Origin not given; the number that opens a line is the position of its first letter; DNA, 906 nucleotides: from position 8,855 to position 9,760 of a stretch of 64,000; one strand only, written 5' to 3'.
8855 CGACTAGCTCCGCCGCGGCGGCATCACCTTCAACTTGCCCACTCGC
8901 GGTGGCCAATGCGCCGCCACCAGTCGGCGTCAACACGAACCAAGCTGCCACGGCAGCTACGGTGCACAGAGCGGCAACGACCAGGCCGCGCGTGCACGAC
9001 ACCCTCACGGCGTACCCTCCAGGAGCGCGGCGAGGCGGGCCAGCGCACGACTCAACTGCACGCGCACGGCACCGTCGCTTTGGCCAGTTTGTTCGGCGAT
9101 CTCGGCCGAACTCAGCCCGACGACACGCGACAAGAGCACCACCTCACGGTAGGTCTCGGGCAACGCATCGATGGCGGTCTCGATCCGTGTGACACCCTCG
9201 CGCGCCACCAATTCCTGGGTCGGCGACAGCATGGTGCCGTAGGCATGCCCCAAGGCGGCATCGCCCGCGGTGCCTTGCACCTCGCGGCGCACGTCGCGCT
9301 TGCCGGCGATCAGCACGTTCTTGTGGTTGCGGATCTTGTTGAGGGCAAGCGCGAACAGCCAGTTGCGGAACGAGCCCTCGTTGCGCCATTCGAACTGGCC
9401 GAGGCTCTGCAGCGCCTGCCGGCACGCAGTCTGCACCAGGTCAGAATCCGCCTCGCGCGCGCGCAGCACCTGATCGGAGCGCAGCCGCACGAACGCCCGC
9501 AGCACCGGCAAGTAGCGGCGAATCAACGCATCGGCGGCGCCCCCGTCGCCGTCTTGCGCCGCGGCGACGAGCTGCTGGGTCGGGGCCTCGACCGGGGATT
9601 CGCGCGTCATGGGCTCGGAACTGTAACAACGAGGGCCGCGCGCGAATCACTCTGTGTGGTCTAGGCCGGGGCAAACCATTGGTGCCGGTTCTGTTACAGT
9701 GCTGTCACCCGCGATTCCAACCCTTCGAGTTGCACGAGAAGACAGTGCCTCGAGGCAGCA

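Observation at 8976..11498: Segmental duplication that copied a sigma gene with its promoter; the promoter stayed perfect while the coding copy decayed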

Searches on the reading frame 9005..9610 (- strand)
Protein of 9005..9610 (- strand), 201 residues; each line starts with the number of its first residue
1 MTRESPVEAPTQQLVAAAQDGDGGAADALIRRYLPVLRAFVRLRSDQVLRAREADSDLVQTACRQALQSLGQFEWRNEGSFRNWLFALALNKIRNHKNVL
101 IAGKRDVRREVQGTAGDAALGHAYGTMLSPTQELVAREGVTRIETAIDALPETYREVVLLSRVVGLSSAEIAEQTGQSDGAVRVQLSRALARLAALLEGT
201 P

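Call 6: search_protein_families(library=pfam, proteins=[window:9005-9610:-], max_evalue=0.01)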
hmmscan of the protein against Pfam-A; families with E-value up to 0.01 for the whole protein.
window:9005-9610:- (201 aa): 4 families
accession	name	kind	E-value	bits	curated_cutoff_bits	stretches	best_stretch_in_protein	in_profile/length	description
PF08281.18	Sigma70_r4_2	-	8.9e-18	64.1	25.7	1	142-193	3-54/54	Sigma-70, region 4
PF04545.22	Sigma70_r4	-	1.1e-07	31.7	24.1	1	146-193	1-48/50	Sigma-70, region 4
PF04542.20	Sigma70_r2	-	2.6e-07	30.8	24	1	29-96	1-64/71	Sigma-70 region 2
PF07638.17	Sigma70_ECF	-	4.8e-07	30.3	21.1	1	13-191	6-177/185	ECF sigma factor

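Call 7: find_encoding_contigs(protein=window:9005-9610:-, flank=6000, max_places=6)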
Protein window:9005-9610:- (201 aa): no gene with exactly this product is on record in the collection.

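Call 8: find_related_loci(query=window:9005-9610:-, collection=genome_contigs, flank=6000)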
Query window:9005-9610:- (201 aa) in genome_contigs; peptide patterns used: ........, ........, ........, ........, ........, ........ (x = any residue, [..] = any of these).
360 stretches matched a pattern; 49 encode a relative of the query (tblastn E <= 1e-3); 49 distinct loci.
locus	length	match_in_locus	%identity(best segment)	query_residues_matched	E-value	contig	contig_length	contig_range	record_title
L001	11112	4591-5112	31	13-189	1e-18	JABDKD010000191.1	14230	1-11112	MAG: Pyrinomonadaceae bacterium isolate SS_bin_40 k127_1538052, whole genome shotgun sequence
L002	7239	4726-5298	34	7-197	2e-16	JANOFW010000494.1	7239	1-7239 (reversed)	MAG: Planctomycetia bacterium isolate SOY_64_metabat_345 SOY_64_k141_2658661, whole genome shotgun sequence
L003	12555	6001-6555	32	5-193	2e-14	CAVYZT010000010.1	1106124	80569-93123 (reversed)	MAG: uncultured Acidobacteriota bacterium isolate MFD02242.bin.1.229 genome assembly, contig: contig_5761, whole genome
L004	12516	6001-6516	30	6-193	2e-13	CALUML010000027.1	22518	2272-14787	MAG: uncultured Bacteroidales bacterium isolate BRZ_KH__bin41 genome assembly, contig: BRZ_KH__NODE_3518_length_22518_co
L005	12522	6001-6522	31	5-193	1e-13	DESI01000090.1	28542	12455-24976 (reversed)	MAG TPA_asm: Porphyromonadaceae bacterium UBA3318 UBA3318_contig_6805, whole genome shotgun sequence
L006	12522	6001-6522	32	5-193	1e-13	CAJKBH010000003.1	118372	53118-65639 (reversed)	MAG TPA_asm: uncultured Porphyromonadaceae bacterium isolate ERR1190759-bin.10 genome assembly, contig: NODE_63_length_1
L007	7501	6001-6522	31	5-193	2e-13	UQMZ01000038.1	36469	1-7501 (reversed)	uncultured Bacteroidales bacterium isolate UMGS440 genome assembly, contig: NODE_147_length_36469_cov_8.777668, whole ge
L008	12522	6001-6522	31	5-193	2e-13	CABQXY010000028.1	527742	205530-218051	MAG TPA_asm: uncultured Porphyromonadaceae bacterium isolate MGYG-HGUT-01030 genome assembly, contig: GUT_GENOME067546_2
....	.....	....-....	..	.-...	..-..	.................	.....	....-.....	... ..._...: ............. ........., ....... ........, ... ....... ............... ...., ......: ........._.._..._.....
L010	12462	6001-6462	30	26-200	7e-11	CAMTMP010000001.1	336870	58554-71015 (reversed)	MAG TPA_asm: uncultured bacterium isolate SRR12464005_bin.20_metawrap_v1.3_MAG genome assembly, contig: NODE.3_length_33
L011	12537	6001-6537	28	12-197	8e-11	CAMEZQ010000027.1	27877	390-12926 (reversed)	MAG: uncultured Clostridia bacterium isolate SRR11489792_bin.96_metaWRAP_v1.3_MAG genome assembly, contig: ERZ11466811.1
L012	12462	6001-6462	30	26-200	7e-11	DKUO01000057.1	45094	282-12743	MAG TPA_asm: Lachnospiraceae bacterium UBA7202 UBA7202_contig_2133, whole genome shotgun sequence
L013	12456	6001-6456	30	26-198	1e-10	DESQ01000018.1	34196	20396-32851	MAG TPA_asm: Lachnospiraceae bacterium UBA3310 UBA3310_contig_955, whole genome shotgun sequence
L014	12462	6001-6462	30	26-200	2e-10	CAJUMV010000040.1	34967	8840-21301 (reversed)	MAG TPA_asm: uncultured Lachnospiraceae bacterium isolate MGBC143782 genome assembly, contig: MGBC143782.40, whole genom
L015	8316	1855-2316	30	26-200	2e-10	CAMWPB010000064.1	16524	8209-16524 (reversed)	MAG TPA_asm: uncultured Lachnospiraceae bacterium isolate SRR14411303_bin.8_metawrap_v1.3_MAG genome assembly, contig: N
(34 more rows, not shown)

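Call 9: find_homologous_proteins(query=window:9005-9610:-, max_evalue=1e-10)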
Query window:9005-9610:- (201 aa): 251 proteins with E <= 1e-10 among 3705 candidates; the best 120 are listed.
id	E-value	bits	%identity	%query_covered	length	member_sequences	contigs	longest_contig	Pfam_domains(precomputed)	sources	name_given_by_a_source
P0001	7.3e-119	412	99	100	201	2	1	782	PF07638.18,PF04545.23,PF04542.21,PF08281.19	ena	-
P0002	1.0e-104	366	86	99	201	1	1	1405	PF07638.18,PF04545.23,PF04542.21,PF08281.19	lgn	-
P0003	1.4e-94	333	80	93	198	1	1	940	PF07638.18,PF04545.23,PF04542.21,PF08281.19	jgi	jgi:RNA polymerase sigma-70 factor (ECF subfamily)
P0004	2.6e-92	325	80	92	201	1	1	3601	PF07638.18,PF04545.23,PF04542.21,PF08281.19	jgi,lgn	jgi:RNA polymerase sigma-70 factor (ECF subfamily)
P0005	8.3e-92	324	79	92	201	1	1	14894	PF07638.18,PF04545.23,PF04542.21,PF08281.19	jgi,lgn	jgi:RNA polymerase sigma-70 factor (ECF subfamily)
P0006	2.5e-87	309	73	93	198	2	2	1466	PF07638.18,PF04545.23,PF04542.21,PF08281.19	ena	-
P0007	4.4e-85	302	73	93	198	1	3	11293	PF07638.18,PF04545.23,PF04542.21,PF08281.19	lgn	-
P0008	4.1e-84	299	76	89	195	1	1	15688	PF07638.18,PF04545.23,PF04542.21,PF08281.19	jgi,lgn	-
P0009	9.6e-83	294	71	93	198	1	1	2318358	PF07638.18,PF04545.23,PF04542.21,PF08281.19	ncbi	ncbi:MAG: sigma-70 family RNA polymerase sigma factor [Planctomycetota bacterium]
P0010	1.5e-82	294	79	92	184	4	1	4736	PF07638.18,PF04545.23,PF04542.21,PF08281.19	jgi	-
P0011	4.4e-82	292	72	92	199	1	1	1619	PF07638.18,PF04545.23,PF04542.21,PF08281.19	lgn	-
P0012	4.3e-80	286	71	98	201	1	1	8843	PF07638.18,PF04545.23,PF04542.21,PF08281.19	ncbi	-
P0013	1.2e-79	284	72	91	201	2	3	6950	PF07638.18,PF04545.23,PF04542.21,PF08281.19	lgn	-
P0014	3.7e-79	283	69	91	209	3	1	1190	PF07638.18,PF04545.23,PF04542.21,PF08281.19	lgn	-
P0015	3.8e-69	250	74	83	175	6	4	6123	PF04545.23,PF04542.21,PF08281.19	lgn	-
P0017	1.0e-58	216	57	97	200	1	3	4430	PF07638.18,PF04545.23,PF04542.21,PF08281.19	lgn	-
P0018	3.8e-56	208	55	95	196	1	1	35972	PF07638.18,PF04545.23,PF04542.21,PF08281.19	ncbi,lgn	-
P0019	1.3e-54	203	56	92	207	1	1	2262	PF07638.18,PF04545.23,PF04542.21,PF08281.19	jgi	-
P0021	3.9e-54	201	52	99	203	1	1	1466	PF07638.18,PF04545.23,PF04542.21,PF08281.19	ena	-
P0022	5.9e-54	200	55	92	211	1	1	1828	PF07638.18,PF04545.23,PF04542.21,PF08281.19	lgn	-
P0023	1.5e-53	199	55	97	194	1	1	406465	PF07638.18,PF04545.23,PF04542.21,PF08281.19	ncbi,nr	ncbi:MAG: RNA polymerase sigma factor [bacterium]|nr:RNA polymerase sigma factor [bacterium]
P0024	1.4e-51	193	54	85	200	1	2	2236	PF07638.18,PF04545.23,PF04542.21,PF08281.19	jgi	jgi:RNA polymerase sigma-70 factor (ECF subfamily)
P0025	2.6e-51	192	54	92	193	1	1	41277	PF07638.18,PF04545.23,PF04542.21,PF08281.19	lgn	-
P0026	1.9e-50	189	54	94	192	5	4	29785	PF07638.18,PF04545.23,PF04542.21,PF08281.19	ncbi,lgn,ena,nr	ncbi:MAG: RNA polymerase sigma factor [Planctomycetes bacterium]|nr:RNA polymerase sigma factor [Pla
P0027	2.0e-50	189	51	90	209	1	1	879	PF07638.18,PF04545.23,PF04542.21,PF08281.19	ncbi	-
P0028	3.9e-50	188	54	84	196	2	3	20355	PF07638.18,PF04545.23,PF04542.21,PF08281.19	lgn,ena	-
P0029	5.1e-50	188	46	92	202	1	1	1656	PF07638.18,PF04545.23,PF04542.21,PF08281.19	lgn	-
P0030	2.4e-49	185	53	93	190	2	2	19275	PF07638.18,PF04545.23,PF08281.19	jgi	-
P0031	2.5e-49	185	47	97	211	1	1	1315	PF07638.18,PF04545.23,PF04542.21,PF08281.19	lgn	-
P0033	1.2e-48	183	54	86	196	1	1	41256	PF07638.18,PF04545.23,PF04542.21,PF08281.19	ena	-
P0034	3.2e-47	179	51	95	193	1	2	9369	PF07638.18,PF04545.23,PF04542.21,PF08281.19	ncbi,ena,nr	ncbi:MAG: RNA polymerase sigma factor [Planctomycetes bacterium]|nr:RNA polymerase sigma factor [Pla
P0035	2.3e-46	176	53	89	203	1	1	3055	PF07638.18,PF04545.23,PF04542.21,PF08281.19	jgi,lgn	jgi:RNA polymerase sigma-70 factor (ECF subfamily)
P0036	2.5e-46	176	51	93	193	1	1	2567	PF07638.18,PF04545.23,PF04542.21,PF08281.19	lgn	-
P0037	2.9e-46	175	51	99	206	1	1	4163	PF07638.18,PF04545.23,PF04542.21,PF08281.19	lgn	-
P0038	2.9e-46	175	49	96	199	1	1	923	PF07638.18,PF04545.23,PF04542.21,PF08281.19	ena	-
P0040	3.8e-46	175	50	94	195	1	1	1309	PF07638.18,PF04545.23,PF04542.21,PF08281.19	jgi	-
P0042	4.1e-46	175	52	93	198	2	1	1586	PF07638.18,PF04545.23,PF04542.21,PF08281.19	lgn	-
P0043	4.3e-46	175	53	95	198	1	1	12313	PF07638.18,PF04545.23,PF04542.21,PF08281.19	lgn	-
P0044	7.9e-46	174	49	94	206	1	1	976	PF07638.18,PF04545.23,PF04542.21,PF08281.19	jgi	jgi:RNA polymerase sigma-70 factor (ECF subfamily)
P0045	1.5e-45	173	49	83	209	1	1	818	PF07638.18,PF04545.23,PF04542.21,PF08281.19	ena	-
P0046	2.6e-45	172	49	94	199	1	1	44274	PF07638.18,PF04545.23,PF08281.19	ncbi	-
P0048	6.2e-45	171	48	93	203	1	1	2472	PF07638.18,PF04545.23,PF04542.21,PF08281.19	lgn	-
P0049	1.0e-44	170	48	94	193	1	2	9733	PF07638.18,PF04545.23,PF04542.21,PF08281.19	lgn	-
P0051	2.2e-44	169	51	97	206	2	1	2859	PF07638.18,PF04545.23,PF04542.21,PF08281.19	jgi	jgi:RNA polymerase sigma-70 factor (ECF subfamily)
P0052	3.4e-44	169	47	88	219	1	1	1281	PF07638.18,PF04545.23,PF04542.21,PF08281.19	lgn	-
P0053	3.6e-44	169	47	99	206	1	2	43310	PF07638.18,PF04545.23,PF08281.19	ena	-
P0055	1.9e-43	166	49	93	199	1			PF07638.18,PF04545.23,PF04542.21,PF08281.19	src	-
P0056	2.4e-43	166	47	99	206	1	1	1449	PF07638.18,PF04545.23,PF04542.21,PF08281.19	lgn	-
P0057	2.5e-43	166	48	92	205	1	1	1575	PF07638.18,PF04545.23,PF04542.21,PF08281.19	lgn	-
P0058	3.0e-43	166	52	91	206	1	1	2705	PF07638.18,PF04545.23,PF04542.21,PF08281.19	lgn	-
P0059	3.1e-43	166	51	88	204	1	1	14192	PF07638.18,PF04545.23,PF04542.21,PF08281.19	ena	-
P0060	4.7e-43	165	48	85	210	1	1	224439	PF07638.18,PF04545.23,PF04542.21,PF08281.19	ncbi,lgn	-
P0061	5.1e-43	165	51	89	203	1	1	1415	PF07638.18,PF04545.23,PF04542.21,PF08281.19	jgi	jgi:RNA polymerase sigma-70 factor (ECF subfamily)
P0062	5.8e-43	165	50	86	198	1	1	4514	PF07638.18,PF04545.23,PF04542.21,PF08281.19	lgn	-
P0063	6.7e-43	164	47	100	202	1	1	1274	PF07638.18,PF04545.23,PF04542.21,PF08281.19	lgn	-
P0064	9.8e-43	164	43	89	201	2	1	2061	PF07638.18,PF04545.23,PF04542.21,PF08281.19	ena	-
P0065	1.1e-42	164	51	96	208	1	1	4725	PF07638.18,PF04545.23,PF04542.21,PF08281.19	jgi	jgi:RNA polymerase sigma-70 factor (ECF subfamily)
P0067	2.8e-42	162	51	89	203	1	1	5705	PF07638.18,PF04545.23,PF04542.21,PF08281.19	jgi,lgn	jgi:RNA polymerase sigma-70 factor (subfamily 1)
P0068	3.0e-42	162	48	100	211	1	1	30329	PF07638.18,PF04545.23,PF04542.21,PF08281.19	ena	-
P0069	3.1e-42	162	47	94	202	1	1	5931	PF07638.18,PF04545.23,PF04542.21,PF08281.19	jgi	jgi:RNA polymerase sigma-70 factor (ECF subfamily)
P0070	5.8e-42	161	48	94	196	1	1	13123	PF07638.18,PF04545.23,PF08281.19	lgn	-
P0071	6.4e-42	161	49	93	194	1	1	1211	PF07638.18,PF04545.23,PF04542.21,PF08281.19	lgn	-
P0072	6.8e-42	161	44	90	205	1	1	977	PF07638.18,PF04545.23,PF04542.21,PF08281.19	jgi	jgi:RNA polymerase sigma-70 factor (ECF subfamily)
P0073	1.9e-41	160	48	94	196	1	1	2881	PF07638.18,PF04545.23,PF08281.19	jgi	jgi:RNA polymerase sigma-70 factor (ECF subfamily)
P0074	2.3e-41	159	46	94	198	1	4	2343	PF07638.18,PF04545.23,PF04542.21,PF08281.19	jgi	jgi:RNA polymerase sigma-70 factor (ECF subfamily)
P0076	2.7e-41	159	48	93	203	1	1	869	PF07638.18,PF04545.23,PF04542.21,PF08281.19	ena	-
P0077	2.8e-41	159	46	94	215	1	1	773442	PF07638.18,PF04545.23,PF08281.19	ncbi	ncbi:MAG: sigma-70 family RNA polymerase sigma factor [Planctomycetota bacterium]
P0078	3.1e-41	159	49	92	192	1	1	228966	PF07638.18,PF04545.23,PF04542.21,PF08281.19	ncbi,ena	-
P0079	5.6e-41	158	50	95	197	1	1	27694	PF07638.18,PF04545.23,PF04542.21,PF08281.19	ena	-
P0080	6.9e-41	158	48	92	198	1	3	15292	PF07638.18,PF04545.23,PF04542.21,PF08281.19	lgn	-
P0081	9.7e-41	157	51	95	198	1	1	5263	PF07638.18,PF04545.23,PF04542.21,PF08281.19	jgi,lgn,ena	jgi:RNA polymerase sigma factor (sigma-70 family)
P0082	1.5e-40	157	46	97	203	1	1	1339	PF07638.18,PF04545.23,PF04542.21,PF08281.19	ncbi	-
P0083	1.6e-40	157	49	87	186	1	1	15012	PF07638.18,PF04545.23,PF08281.19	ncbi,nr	ncbi:MAG: sigma-70 family RNA polymerase sigma factor [Planctomycetes bacterium]|nr:sigma-70 family 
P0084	2.2e-40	156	46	94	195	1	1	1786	PF07638.18,PF04545.23,PF04542.21,PF08281.19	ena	-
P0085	2.6e-40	156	48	93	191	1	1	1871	PF07638.18,PF04545.23,PF04542.21,PF08281.19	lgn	-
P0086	3.2e-40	156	49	93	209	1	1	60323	PF07638.18,PF04545.23,PF04542.21,PF08281.19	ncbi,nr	ncbi:MAG: sigma-70 family RNA polymerase sigma factor [Planctomycetes bacterium]|nr:sigma-70 family 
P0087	4.7e-40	155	49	90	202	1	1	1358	PF07638.18,PF04545.23,PF04542.21,PF08281.19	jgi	jgi:RNA polymerase sigma-70 factor (ECF subfamily)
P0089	7.0e-40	155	49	92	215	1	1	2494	PF07638.18,PF04545.23,PF04542.21,PF08281.19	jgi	jgi:RNA polymerase sigma-70 factor, ECF subfamily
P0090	9.9e-40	154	46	94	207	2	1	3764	PF07638.18,PF04545.23,PF04542.21,PF08281.19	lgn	-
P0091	2.2e-39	153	46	95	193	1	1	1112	PF07638.18,PF04545.23,PF04542.21,PF08281.19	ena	-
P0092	2.3e-39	153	49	90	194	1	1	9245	PF07638.18,PF04545.23,PF04542.21,PF08281.19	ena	-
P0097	6.3e-39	151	48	94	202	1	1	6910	PF07638.18,PF04545.23,PF08281.19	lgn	-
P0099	1.4e-38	150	44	98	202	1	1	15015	PF07638.18,PF04545.23,PF04542.21,PF08281.19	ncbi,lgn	-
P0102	2.0e-38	150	44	98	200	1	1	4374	PF07638.18,PF04545.23,PF04542.21,PF08281.19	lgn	-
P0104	3.0e-38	149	51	83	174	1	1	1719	PF07638.18,PF04545.23,PF04542.21,PF08281.19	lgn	-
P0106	4.5e-38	149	45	94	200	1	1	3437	PF07638.18,PF04545.23,PF04542.21,PF08281.19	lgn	-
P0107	5.0e-38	149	43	93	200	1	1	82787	PF07638.18,PF04545.23,PF04542.21,PF08281.19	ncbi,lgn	ncbi:MAG: sigma-70 family RNA polymerase sigma factor [Planctomycetota bacterium]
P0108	9.2e-38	148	45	92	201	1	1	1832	PF07638.18,PF04545.23,PF04542.21,PF08281.19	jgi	jgi:RNA polymerase sigma-70 factor (ECF subfamily)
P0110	1.3e-37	147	48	93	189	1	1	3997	PF07638.18,PF04545.23,PF04542.21,PF08281.19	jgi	jgi:RNA polymerase sigma-70 factor, ECF subfamily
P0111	3.0e-37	146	49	92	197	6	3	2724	PF07638.18,PF04545.23,PF04542.21,PF08281.19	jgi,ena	jgi:RNA polymerase sigma-70 factor (ECF subfamily)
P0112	4.2e-37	146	47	85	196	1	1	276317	PF07638.18,PF04545.23,PF04542.21,PF08281.19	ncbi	-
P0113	4.3e-37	146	46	91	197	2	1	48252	PF07638.18,PF04545.23,PF04542.21,PF08281.19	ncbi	ncbi:MAG: sigma-70 family RNA polymerase sigma factor [Planctomycetota bacterium]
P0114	4.7e-37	145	46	85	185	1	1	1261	PF07638.18,PF04545.23,PF08281.19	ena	-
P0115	6.1e-37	145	46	97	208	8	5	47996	PF07638.18,PF04545.23,PF08281.19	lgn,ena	-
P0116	8.5e-37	145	45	94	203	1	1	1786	PF07638.18,PF04545.23,PF08281.19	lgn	-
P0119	1.9e-36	143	45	96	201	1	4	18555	PF07638.18,PF04545.23,PF04542.21,PF08281.19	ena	-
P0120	2.3e-36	143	47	98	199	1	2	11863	PF07638.18,PF04545.23,PF04542.21,PF08281.19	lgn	-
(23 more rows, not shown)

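Call 10: find_encoding_contigs(protein=P0005, flank=8000, max_places=3)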
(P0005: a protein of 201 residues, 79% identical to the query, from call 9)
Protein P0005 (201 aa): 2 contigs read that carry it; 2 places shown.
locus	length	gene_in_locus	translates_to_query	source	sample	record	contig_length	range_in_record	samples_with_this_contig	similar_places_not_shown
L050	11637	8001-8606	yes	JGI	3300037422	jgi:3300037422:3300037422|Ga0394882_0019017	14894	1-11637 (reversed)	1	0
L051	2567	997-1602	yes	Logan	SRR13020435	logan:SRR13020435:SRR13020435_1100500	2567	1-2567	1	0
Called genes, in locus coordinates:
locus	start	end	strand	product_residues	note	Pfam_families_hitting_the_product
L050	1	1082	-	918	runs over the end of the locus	PF03200:Glyco_hydro_63 (faint), PF22422:MGH1-like_GH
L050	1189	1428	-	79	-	-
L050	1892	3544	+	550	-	PF00034:Cytochrom_C (faint), PF03150:CCP_MauG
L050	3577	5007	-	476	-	-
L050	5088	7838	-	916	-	PF13431:TPR_17 (faint), PF00069:Pkinase, PF07714:PK_Tyr_Ser-Thr, PF00515:TPR_1 (faint), PF13424:TPR_12 (weak), PF14559:TPR_19 (weak)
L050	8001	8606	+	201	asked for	PF07638:Sigma70_ECF (weak), PF04542:Sigma70_r2 (weak), PF08281:Sigma70_r4_2, PF04545:Sigma70_r4 (weak)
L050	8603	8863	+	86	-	-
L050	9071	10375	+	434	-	-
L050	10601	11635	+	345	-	?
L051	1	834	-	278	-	?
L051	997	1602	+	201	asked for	PF07638:Sigma70_ECF (weak), PF04542:Sigma70_r2 (weak), PF08281:Sigma70_r4_2, PF04545:Sigma70_r4 (weak)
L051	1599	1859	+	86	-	-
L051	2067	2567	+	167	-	?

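Call 11: find_encoding_contigs(protein=P0008, flank=8000, max_places=3)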
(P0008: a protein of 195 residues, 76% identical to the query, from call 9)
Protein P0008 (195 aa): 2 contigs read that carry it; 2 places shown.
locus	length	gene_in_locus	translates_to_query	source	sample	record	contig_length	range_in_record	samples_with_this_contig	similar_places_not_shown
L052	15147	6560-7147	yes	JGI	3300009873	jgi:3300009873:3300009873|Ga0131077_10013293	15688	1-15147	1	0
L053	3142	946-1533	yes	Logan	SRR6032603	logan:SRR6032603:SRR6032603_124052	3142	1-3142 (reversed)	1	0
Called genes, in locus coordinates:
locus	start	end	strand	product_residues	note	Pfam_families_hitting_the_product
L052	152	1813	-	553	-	PF00501:AMP-binding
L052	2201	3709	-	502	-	-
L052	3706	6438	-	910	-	PF00069:Pkinase, PF07714:PK_Tyr_Ser-Thr, PF07719:TPR_2 (faint), PF13431:TPR_17 (faint), PF13181:TPR_8 (faint), PF00515:TPR_1 (weak)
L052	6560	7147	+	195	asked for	PF07638:Sigma70_ECF, PF04542:Sigma70_r2 (weak), PF08281:Sigma70_r4_2, PF04545:Sigma70_r4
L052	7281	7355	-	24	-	-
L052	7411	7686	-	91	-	-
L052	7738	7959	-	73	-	-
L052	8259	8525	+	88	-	PF14103:DUF4276 (weak)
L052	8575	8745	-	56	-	-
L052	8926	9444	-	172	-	-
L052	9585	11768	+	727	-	PF13415:Beta-prop_FBX42 (weak), PF24681:Kelch_KLHDC2_KLHL20_DRC7, PF24981:Beta-prop_ATRN-LZTR1 (faint), PF24681:Kelch_KLHDC2_KLHL20_DRC7, PF13415:Beta-prop_FBX42 (weak)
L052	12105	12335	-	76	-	-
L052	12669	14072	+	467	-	-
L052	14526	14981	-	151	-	PF03781:FGE-sulfatase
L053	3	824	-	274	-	?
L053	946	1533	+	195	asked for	PF07638:Sigma70_ECF, PF04542:Sigma70_r2 (weak), PF08281:Sigma70_r4_2, PF04545:Sigma70_r4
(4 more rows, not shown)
